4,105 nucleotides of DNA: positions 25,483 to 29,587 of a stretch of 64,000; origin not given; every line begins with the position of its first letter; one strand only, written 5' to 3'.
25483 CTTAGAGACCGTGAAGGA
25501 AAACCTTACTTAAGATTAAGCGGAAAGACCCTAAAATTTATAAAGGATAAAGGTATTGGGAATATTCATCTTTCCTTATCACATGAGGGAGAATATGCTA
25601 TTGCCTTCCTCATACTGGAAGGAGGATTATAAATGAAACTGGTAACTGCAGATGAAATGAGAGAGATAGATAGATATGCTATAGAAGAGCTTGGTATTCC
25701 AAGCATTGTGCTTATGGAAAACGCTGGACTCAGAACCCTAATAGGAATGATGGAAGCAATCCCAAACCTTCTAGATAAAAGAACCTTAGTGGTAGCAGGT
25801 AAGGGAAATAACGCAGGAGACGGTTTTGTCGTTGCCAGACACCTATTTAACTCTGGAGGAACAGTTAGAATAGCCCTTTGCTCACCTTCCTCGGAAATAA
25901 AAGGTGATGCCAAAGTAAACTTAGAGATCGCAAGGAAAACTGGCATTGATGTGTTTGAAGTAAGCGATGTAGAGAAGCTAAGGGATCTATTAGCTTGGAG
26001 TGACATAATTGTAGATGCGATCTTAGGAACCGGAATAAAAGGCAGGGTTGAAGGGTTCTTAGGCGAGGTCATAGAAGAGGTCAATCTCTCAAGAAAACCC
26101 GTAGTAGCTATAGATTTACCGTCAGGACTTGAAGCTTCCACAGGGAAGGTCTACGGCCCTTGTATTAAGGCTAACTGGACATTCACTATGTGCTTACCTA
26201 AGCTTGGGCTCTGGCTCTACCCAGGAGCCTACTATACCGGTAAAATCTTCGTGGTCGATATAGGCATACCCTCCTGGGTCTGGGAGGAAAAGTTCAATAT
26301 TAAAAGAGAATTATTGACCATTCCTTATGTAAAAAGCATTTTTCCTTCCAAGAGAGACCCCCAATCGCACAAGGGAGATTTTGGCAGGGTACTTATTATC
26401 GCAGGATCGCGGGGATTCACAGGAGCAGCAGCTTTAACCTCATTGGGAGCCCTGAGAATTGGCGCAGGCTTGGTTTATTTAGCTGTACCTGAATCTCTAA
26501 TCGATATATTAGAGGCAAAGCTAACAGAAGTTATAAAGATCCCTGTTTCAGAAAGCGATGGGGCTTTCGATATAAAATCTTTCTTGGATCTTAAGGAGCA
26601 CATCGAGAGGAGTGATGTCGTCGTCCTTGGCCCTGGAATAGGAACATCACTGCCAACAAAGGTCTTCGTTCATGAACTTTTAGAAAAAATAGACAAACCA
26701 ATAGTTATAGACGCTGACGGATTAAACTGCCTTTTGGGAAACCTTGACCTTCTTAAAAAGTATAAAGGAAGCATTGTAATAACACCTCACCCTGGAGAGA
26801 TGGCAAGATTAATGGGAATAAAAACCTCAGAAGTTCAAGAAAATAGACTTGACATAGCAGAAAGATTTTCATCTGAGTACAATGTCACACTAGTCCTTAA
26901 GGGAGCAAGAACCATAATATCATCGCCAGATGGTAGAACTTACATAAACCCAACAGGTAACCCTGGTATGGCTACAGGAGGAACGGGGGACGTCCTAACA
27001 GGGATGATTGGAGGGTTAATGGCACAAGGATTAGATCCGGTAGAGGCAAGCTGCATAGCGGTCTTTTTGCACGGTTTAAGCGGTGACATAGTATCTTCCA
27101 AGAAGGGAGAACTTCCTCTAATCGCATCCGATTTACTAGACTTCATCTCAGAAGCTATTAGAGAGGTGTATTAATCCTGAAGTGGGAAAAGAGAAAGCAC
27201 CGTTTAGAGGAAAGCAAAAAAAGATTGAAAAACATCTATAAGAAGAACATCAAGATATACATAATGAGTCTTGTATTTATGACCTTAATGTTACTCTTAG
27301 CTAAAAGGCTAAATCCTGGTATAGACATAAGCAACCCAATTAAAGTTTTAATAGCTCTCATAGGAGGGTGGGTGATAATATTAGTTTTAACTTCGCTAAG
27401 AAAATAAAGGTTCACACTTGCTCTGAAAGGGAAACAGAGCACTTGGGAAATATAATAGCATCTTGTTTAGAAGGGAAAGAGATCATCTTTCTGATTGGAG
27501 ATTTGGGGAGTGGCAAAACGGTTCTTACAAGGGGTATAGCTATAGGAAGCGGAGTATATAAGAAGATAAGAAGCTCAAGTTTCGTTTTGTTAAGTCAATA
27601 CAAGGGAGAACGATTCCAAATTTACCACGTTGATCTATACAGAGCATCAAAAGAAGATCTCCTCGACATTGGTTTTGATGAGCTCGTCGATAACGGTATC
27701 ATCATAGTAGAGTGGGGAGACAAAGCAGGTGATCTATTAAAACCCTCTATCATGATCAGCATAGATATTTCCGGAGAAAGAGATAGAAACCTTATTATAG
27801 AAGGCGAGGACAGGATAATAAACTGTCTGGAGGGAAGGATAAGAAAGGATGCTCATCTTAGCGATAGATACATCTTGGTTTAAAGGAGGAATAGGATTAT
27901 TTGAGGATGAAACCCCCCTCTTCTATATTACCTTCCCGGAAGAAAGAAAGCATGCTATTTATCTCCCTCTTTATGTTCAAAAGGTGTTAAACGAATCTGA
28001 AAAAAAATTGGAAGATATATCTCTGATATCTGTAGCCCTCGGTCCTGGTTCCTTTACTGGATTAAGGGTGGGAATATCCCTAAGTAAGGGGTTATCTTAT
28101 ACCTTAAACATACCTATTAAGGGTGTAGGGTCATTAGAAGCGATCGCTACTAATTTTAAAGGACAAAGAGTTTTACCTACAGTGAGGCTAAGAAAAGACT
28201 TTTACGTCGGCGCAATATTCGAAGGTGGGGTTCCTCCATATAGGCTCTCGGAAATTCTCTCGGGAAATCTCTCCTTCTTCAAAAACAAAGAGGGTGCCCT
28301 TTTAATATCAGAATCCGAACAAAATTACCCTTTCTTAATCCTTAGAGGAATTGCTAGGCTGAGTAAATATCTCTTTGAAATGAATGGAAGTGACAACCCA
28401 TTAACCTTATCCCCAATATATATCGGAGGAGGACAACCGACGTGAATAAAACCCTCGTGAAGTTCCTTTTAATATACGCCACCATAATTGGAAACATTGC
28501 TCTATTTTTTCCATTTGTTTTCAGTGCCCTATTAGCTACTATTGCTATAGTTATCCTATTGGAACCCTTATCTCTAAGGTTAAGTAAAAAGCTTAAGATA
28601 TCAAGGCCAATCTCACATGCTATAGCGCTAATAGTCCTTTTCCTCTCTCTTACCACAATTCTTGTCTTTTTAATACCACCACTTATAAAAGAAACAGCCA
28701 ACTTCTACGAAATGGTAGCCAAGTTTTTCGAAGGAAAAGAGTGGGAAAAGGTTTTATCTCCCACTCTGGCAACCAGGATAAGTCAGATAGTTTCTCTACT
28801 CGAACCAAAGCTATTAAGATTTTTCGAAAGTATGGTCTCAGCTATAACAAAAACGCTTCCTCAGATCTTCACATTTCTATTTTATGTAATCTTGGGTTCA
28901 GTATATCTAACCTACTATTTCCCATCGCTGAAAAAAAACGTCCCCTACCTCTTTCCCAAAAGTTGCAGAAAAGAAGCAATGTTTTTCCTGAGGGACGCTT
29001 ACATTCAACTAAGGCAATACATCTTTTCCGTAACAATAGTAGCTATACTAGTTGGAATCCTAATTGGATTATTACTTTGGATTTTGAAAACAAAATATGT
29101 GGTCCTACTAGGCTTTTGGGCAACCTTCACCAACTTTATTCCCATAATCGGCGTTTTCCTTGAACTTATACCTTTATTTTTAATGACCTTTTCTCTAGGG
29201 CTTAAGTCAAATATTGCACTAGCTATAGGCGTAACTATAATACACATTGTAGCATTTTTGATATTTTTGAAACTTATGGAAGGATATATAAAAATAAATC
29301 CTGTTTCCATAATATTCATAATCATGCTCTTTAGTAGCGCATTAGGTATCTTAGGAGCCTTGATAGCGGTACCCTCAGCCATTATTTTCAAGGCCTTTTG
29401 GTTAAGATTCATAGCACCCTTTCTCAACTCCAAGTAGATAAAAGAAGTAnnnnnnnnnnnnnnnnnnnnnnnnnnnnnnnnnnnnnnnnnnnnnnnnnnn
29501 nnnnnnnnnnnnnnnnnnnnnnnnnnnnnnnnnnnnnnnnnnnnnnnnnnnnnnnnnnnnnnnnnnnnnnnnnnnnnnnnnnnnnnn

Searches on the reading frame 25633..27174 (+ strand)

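Call 59: search_protein_families(library=pfam, proteins=[window:25633-27174:+], max_evalue=0.00001)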
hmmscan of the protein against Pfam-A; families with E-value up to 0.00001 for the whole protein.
window:25633-27174:+ (513 aa): 2 families
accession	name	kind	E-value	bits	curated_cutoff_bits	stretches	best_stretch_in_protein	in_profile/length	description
PF01256.23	Carb_kinase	-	3.6e-60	203.9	27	1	253-501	1-236/242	NAD(P)H-hydrate dehydratase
PF03853.21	YjeF_N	-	8.9e-45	153.1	24.9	1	26-192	3-169/169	YjeF-related protein N-terminus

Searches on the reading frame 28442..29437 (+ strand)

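Call 59: search_protein_families(library=pfam, proteins=[window:28442-29437:+], max_evalue=0.00001)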
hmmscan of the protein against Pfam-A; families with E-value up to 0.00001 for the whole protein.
window:28442-29437:+ (331 aa): 1 family
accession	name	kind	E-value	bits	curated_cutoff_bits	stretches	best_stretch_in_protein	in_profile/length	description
PF01594.21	AI-2E_transport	-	1.8e-34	119.8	34.3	1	10-320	5-323/327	AI-2E family transporter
